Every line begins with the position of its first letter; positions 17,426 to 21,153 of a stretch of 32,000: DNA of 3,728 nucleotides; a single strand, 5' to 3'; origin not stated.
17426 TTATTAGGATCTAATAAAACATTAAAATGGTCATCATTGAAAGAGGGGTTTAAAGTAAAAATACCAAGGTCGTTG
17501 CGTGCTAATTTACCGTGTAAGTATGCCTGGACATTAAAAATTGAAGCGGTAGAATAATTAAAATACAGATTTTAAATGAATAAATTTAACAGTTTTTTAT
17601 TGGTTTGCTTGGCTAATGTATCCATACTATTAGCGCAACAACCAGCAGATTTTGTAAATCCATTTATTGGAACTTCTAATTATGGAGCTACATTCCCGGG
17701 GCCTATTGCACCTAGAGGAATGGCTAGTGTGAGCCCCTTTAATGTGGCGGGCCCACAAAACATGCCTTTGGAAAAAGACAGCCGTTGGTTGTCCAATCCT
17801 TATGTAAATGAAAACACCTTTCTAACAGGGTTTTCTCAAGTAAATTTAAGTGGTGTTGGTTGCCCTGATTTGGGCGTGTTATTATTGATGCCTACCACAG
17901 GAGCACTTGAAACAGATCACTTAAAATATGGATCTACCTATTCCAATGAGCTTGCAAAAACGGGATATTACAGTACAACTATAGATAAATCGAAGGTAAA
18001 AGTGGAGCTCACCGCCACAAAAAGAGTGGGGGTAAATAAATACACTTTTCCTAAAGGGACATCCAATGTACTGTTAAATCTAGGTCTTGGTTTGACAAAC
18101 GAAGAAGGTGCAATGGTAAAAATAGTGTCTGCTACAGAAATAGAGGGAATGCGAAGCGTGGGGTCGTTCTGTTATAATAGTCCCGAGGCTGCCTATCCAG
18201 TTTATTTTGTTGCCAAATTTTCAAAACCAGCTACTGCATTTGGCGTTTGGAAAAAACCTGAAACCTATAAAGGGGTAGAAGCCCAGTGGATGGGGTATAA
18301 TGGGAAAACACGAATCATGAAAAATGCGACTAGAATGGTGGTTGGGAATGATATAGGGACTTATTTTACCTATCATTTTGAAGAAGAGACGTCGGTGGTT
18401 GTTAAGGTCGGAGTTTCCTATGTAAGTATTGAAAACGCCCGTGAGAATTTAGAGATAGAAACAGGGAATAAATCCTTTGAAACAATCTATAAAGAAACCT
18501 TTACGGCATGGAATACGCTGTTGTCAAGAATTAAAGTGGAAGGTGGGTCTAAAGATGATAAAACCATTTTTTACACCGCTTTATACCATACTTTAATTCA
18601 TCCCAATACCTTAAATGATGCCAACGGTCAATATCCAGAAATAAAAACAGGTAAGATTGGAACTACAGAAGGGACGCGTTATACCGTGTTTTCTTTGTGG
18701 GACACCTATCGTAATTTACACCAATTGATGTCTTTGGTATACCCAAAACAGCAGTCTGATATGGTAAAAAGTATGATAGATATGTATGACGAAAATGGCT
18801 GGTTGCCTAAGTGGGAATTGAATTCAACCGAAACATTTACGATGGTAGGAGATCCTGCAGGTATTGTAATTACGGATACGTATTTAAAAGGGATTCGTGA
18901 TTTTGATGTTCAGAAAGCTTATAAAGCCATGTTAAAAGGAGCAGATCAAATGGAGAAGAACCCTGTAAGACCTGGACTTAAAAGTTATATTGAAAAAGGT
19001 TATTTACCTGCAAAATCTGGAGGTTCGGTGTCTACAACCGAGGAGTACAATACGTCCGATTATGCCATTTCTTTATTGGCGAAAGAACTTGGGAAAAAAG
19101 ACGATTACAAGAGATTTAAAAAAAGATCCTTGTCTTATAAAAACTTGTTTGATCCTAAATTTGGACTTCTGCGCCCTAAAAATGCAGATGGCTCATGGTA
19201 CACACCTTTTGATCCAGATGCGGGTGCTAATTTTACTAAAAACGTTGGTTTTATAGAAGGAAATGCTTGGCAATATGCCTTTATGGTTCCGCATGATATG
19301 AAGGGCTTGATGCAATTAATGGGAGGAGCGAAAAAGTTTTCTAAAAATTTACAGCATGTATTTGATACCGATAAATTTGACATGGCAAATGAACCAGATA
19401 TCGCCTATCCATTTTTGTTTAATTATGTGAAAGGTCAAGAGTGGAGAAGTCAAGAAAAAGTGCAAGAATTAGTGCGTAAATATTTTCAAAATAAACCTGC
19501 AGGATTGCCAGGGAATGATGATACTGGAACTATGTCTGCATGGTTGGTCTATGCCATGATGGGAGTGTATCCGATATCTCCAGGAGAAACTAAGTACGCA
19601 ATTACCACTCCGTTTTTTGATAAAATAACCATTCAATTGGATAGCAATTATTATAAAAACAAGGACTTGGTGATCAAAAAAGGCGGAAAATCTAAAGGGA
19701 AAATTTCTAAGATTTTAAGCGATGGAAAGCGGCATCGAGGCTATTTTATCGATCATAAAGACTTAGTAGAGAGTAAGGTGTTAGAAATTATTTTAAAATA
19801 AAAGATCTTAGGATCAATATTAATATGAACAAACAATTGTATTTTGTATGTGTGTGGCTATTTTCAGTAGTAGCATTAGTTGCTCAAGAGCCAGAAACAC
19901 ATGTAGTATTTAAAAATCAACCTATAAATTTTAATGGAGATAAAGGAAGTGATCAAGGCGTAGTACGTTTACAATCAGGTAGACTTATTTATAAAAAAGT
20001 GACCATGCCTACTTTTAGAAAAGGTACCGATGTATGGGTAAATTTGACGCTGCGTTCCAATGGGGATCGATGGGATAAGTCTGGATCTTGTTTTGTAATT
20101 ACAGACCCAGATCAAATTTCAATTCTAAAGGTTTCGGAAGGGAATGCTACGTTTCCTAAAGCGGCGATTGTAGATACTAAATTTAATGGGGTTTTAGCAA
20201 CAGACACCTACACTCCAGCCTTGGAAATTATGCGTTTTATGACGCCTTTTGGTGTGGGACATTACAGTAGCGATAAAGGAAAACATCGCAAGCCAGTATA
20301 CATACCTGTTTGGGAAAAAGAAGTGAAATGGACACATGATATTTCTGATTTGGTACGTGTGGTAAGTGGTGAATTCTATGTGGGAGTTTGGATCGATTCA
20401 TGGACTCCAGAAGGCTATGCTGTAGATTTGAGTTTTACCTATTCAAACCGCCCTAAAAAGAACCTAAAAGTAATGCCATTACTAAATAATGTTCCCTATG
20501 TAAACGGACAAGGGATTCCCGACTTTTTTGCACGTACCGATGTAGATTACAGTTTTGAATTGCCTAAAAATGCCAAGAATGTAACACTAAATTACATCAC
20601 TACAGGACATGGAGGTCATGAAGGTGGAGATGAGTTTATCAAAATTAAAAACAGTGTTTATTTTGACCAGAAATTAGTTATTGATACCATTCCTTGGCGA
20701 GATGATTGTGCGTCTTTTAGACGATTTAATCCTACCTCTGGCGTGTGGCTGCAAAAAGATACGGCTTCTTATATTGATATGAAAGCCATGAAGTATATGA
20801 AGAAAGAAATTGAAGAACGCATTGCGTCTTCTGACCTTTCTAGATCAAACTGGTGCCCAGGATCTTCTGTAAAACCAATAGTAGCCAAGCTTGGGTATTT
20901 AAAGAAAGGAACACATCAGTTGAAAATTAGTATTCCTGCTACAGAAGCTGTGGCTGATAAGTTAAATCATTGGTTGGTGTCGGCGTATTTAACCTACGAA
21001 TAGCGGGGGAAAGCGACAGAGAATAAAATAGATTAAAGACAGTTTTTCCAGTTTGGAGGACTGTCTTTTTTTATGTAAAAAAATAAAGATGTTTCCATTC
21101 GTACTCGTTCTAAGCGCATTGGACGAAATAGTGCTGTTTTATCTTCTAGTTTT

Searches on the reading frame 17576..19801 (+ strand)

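Call 9: search_protein_families(library=pfam, proteins=[window:17576-19801:+])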
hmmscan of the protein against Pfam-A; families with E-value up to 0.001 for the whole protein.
window:17576-19801:+ (741 aa): 2 families
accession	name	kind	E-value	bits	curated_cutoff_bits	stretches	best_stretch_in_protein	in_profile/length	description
PF07971.18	Glyco_hydro_92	-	2e-162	541.8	24.6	1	287-740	1-462/464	Glycosyl hydrolase family 92 catalytic domain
PF17678.7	Glyco_hydro_92N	-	4.1e-59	200.7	34.5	1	26-281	1-236/236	Glycosyl hydrolase family 92 N-terminal domain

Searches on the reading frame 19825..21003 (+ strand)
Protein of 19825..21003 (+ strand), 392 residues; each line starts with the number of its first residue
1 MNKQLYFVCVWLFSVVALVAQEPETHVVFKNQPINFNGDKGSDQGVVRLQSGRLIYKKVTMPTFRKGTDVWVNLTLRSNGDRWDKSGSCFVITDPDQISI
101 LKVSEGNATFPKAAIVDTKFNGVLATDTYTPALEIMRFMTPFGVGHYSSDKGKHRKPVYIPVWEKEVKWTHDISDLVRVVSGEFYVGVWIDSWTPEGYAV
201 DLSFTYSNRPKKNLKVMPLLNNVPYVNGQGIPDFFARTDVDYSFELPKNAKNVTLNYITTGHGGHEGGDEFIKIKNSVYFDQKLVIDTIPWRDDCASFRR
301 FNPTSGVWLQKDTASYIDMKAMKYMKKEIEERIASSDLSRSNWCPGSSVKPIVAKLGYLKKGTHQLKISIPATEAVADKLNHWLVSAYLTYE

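Call 9: search_protein_families(library=pfam, proteins=[window:19825-21003:+])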
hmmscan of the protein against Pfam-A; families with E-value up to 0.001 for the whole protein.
window:19825-21003:+ (392 aa): 2 families
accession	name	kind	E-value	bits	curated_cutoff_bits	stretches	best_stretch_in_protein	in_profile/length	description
PF09112.15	N-glycanase_N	-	2.1e-58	197.4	22.4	1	28-206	4-177/177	Peptide-N-glycosidase F, N terminal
PF09113.15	N-glycanase_C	-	3e-53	179.8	25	1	231-389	2-139/140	Peptide-N-glycosidase F, C terminal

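Call 25: find_encoding_contigs(protein=window:19825-21003:+, flank=10000, max_places=10)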
Protein window:19825-21003:+ (392 aa): no gene with exactly this product is on record in the collection.
